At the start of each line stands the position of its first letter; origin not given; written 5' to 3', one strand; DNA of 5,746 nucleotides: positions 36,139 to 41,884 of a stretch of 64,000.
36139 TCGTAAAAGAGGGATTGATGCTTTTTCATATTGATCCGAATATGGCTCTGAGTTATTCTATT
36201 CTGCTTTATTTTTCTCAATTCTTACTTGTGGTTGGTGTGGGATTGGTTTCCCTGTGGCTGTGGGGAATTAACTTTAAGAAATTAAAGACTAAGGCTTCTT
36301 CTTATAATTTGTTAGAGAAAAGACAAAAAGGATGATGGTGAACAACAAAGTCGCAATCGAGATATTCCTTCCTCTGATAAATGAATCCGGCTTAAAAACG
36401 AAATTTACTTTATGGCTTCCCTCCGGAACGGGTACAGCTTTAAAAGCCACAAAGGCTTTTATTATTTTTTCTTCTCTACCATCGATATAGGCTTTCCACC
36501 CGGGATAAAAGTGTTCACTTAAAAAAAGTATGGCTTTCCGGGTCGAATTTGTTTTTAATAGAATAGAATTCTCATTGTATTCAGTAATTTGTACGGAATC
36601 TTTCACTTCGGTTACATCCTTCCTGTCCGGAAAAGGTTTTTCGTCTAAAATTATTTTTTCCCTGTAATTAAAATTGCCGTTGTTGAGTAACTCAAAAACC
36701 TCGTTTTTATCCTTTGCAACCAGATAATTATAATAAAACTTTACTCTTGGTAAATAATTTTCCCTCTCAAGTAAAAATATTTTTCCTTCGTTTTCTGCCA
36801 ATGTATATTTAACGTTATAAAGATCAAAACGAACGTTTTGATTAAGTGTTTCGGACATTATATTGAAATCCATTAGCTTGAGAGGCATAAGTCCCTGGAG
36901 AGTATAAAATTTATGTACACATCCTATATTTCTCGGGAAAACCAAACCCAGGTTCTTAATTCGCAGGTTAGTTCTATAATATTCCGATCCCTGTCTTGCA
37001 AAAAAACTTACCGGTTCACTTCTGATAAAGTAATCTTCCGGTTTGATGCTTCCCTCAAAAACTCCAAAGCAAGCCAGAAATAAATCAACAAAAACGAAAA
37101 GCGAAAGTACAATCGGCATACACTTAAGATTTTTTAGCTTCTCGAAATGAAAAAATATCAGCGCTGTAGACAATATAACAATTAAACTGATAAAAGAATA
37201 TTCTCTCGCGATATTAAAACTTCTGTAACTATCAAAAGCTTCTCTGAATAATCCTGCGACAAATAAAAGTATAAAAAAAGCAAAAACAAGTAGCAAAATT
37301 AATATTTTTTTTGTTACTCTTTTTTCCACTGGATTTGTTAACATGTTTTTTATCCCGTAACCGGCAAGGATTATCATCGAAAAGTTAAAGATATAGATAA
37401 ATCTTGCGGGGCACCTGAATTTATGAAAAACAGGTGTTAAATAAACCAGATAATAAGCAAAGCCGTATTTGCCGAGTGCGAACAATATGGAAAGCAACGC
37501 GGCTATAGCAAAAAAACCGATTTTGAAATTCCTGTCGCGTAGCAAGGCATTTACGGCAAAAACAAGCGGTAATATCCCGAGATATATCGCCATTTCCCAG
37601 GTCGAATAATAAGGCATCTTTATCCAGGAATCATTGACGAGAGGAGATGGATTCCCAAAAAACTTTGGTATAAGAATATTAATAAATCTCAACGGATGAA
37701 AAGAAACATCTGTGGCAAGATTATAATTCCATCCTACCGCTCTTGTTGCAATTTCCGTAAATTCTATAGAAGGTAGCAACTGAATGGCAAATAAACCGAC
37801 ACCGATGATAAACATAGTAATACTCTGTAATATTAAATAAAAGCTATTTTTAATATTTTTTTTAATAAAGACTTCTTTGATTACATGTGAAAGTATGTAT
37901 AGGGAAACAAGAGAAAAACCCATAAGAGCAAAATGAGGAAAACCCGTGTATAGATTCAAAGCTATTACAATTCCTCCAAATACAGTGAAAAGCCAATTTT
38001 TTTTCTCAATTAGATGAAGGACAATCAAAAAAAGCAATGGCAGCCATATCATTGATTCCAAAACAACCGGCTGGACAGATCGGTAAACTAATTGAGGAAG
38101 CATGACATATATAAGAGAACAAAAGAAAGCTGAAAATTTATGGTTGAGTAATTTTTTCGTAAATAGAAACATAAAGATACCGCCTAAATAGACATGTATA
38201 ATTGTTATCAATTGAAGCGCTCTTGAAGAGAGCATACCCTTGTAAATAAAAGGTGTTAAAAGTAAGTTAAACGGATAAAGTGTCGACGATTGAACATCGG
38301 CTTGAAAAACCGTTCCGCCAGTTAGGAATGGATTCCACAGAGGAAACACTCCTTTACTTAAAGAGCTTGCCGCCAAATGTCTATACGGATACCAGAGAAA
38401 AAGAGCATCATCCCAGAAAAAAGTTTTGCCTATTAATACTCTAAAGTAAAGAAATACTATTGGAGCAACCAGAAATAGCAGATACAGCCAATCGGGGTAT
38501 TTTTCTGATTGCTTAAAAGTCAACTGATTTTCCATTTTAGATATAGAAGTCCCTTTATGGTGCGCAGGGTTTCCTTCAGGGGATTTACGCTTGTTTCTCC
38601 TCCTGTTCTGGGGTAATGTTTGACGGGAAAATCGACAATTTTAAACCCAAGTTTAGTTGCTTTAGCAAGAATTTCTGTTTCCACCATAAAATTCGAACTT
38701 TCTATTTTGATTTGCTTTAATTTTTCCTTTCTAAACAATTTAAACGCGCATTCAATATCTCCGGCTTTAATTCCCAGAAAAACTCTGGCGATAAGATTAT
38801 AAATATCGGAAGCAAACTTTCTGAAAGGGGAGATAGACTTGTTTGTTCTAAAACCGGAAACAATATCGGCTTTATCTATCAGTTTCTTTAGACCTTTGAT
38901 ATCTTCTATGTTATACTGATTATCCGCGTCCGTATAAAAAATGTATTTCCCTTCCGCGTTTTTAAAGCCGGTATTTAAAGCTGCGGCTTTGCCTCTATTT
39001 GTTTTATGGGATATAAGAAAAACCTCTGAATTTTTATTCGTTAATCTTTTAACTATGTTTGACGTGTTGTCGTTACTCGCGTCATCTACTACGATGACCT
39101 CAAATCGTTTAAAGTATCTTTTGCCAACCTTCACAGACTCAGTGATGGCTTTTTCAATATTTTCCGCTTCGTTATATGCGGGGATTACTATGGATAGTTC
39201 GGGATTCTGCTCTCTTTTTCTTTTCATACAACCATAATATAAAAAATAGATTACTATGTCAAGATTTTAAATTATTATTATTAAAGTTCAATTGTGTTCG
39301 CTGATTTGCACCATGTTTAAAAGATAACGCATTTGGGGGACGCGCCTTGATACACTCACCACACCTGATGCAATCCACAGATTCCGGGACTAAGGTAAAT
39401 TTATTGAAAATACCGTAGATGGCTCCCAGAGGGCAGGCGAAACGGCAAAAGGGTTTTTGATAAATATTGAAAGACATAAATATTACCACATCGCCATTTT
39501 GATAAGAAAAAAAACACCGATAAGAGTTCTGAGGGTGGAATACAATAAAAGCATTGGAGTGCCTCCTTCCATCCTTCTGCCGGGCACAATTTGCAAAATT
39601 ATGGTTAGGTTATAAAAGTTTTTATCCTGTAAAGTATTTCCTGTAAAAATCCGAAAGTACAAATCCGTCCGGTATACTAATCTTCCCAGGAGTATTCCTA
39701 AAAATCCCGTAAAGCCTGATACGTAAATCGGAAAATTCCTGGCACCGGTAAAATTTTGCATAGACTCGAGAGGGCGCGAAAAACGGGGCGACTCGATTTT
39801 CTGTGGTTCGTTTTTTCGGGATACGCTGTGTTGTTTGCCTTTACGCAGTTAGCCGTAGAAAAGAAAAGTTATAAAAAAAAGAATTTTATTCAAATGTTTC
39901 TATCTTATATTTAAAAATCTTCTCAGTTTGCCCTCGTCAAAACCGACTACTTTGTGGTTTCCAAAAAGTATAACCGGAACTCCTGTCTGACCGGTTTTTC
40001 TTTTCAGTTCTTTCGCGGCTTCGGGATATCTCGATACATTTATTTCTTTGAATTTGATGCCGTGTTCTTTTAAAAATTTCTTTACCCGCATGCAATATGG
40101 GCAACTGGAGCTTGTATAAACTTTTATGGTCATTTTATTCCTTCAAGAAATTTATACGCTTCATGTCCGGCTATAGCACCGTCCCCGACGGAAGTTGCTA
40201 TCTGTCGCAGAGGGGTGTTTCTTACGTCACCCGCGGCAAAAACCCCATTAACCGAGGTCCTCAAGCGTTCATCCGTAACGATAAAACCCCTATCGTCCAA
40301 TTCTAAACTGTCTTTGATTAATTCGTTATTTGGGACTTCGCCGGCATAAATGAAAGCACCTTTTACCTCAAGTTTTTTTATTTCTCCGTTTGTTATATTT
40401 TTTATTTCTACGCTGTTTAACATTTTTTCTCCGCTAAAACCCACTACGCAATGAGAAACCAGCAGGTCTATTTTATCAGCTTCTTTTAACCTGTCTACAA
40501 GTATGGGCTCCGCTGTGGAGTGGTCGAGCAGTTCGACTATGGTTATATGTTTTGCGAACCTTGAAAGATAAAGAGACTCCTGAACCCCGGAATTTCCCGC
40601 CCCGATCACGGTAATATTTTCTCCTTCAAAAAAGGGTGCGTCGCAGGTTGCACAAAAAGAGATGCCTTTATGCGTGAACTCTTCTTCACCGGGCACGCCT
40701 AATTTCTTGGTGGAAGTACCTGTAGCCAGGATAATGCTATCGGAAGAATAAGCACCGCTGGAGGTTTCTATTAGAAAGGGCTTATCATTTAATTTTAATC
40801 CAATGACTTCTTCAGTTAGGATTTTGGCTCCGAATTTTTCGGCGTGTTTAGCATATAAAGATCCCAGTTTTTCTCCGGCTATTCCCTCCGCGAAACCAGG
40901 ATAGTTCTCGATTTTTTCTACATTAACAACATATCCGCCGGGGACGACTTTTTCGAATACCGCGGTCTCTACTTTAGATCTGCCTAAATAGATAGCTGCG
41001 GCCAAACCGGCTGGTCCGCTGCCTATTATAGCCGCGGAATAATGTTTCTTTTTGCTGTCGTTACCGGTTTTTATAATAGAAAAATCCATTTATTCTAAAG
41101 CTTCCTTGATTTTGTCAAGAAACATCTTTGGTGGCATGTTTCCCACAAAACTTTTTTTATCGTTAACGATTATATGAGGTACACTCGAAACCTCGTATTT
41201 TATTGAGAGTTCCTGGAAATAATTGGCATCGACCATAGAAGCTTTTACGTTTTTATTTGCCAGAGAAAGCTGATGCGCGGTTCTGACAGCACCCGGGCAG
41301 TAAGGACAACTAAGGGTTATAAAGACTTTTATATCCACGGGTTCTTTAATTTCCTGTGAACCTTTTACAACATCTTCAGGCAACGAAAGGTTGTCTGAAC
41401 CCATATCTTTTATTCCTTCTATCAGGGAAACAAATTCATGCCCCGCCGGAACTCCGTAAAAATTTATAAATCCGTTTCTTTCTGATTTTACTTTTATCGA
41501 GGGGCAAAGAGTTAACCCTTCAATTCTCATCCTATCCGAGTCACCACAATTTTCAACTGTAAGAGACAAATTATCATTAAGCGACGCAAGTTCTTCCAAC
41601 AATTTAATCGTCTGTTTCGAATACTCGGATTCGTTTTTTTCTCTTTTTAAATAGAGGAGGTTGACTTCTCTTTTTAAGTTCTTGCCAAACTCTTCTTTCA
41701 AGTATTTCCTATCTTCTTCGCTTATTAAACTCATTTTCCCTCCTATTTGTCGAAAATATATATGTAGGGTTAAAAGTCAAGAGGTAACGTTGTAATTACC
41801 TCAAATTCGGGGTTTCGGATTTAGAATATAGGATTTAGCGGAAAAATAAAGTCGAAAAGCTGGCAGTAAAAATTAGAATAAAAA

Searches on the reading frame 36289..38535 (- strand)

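Call 70: search_protein_families(library=pfam, proteins=[window:36289-38535:-], max_evalue=0.00001)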
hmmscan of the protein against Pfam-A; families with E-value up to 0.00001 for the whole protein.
window:36289-38535:- (748 aa): 1 family
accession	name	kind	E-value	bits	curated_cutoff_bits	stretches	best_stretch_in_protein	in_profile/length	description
PF09586.16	YfhO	-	1.1e-30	107.2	28.5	2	88-490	75-443/835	Bacterial membrane protein YfhO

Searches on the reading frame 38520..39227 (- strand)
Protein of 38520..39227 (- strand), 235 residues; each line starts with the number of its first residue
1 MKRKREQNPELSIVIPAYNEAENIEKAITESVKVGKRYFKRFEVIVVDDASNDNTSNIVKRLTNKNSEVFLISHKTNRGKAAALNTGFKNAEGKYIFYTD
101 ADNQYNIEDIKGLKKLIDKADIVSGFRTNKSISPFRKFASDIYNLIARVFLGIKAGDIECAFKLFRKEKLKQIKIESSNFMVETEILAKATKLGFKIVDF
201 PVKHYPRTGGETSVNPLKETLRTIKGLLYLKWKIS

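Call 70: search_protein_families(library=pfam, proteins=[window:38520-39227:-], max_evalue=0.00001)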
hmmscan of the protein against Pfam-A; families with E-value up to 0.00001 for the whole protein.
window:38520-39227:- (235 aa): 3 families
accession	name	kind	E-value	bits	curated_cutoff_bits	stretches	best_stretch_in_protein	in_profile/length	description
PF00535.33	Glycos_transf_2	-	4.5e-35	121.5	23.3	1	12-173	1-167/168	Glycosyl transferase family 2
PF10111.15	Glyco_tranf_2_2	-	2.1e-13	50.8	27.3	1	12-122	1-111/276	Glycosyltransferase like family 2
PF13641.12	Glyco_tranf_2_3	-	1.4e-07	32.2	27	1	9-103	1-97/230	Glycosyltransferase like family 2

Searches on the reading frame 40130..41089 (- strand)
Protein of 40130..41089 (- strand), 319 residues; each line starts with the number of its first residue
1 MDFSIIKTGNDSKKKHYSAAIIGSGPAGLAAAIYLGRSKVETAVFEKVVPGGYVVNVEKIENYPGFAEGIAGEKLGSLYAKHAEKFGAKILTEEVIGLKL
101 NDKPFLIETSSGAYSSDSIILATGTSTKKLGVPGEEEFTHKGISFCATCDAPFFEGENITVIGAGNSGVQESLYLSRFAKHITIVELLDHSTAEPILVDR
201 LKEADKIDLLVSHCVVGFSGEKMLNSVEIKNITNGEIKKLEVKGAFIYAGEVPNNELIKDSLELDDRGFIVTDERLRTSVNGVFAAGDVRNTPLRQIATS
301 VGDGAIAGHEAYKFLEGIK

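Call 70: search_protein_families(library=pfam, proteins=[window:40130-41089:-], max_evalue=0.00001)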
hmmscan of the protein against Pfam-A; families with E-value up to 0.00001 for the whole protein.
window:40130-41089:- (319 aa): 6 families
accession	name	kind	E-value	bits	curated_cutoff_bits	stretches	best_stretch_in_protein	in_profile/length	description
PF07992.20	Pyr_redox_2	-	2.8e-48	165.3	26.1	1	18-302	2-289/291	Pyridine nucleotide-disulphide oxidoreductase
PF13738.12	Pyr_redox_3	-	2.6e-21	76.6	30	1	70-287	78-305/305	Pyridine nucleotide-disulphide oxidoreductase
PF00070.33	Pyr_redox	-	5.9e-09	36.8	22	1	159-230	2-80/82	Pyridine nucleotide-disulphide oxidoreductase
PF01266.30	DAO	-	2e-08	34.6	27.9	0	74-130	150-209/353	FAD dependent oxidoreductase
PF03486.20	HI0933_like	-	6.2e-07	29.5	50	0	19-48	3-32/244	HI0933-like protein Rossmann domain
PF13450.12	NAD_binding_8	-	3.1e-06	27.8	21.9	0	21-53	1-34/68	NAD(P)-binding Rossmann-like domain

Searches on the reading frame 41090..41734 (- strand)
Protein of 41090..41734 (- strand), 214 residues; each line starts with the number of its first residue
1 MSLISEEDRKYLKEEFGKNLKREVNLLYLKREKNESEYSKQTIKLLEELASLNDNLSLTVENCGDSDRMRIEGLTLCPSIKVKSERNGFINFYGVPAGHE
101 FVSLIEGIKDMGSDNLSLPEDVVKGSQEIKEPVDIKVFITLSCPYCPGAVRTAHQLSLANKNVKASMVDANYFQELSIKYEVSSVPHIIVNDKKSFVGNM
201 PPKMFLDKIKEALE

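Call 70: search_protein_families(library=pfam, proteins=[window:41090-41734:-], max_evalue=0.00001)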
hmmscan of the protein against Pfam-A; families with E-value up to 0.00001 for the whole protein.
window:41090-41734:- (214 aa): 2 families
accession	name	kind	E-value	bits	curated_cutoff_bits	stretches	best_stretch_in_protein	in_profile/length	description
PF13192.12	Thioredoxin_3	-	5.2e-20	71.7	24.8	1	134-209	2-74/76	Thioredoxin domain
PF00462.30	Glutaredoxin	-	5.4e-06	27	22.9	0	135-193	1-58/60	Glutaredoxin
